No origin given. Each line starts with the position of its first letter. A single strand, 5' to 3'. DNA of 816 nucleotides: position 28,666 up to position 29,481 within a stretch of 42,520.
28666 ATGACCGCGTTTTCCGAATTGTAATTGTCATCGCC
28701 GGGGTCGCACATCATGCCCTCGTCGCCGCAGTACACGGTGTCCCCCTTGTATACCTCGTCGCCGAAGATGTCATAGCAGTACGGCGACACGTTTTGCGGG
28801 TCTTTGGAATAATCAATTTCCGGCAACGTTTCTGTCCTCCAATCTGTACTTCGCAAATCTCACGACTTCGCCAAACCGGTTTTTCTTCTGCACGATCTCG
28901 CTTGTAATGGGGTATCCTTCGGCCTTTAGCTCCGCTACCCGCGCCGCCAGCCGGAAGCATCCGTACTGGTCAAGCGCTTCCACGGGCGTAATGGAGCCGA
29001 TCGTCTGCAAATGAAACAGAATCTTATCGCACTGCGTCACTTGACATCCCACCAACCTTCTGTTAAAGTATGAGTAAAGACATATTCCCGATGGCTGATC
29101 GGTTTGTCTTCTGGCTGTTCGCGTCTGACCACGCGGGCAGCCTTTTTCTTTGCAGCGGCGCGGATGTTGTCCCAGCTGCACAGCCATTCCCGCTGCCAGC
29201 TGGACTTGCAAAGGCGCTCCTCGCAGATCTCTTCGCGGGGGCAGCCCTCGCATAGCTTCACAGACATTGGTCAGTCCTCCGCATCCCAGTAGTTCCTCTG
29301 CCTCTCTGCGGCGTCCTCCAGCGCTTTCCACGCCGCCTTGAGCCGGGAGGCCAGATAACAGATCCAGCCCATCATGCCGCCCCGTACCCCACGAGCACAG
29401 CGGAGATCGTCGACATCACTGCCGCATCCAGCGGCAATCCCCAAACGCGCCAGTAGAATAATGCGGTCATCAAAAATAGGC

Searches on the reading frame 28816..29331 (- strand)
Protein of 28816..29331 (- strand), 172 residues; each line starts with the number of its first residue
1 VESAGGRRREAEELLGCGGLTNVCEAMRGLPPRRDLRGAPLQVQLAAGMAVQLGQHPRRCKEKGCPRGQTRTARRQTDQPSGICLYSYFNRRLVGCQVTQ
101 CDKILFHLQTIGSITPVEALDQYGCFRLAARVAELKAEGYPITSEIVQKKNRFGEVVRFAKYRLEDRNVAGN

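Call 49: search_protein_families(library=phrogs, proteins=[window:28816-29331:-], max_evalue=0.001)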
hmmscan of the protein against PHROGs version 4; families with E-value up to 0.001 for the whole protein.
window:28816-29331:- (172 aa): 1 family
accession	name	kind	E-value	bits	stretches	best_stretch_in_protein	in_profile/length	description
phrog_4973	-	unknown function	3.3e-18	67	1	98-167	67-133/149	-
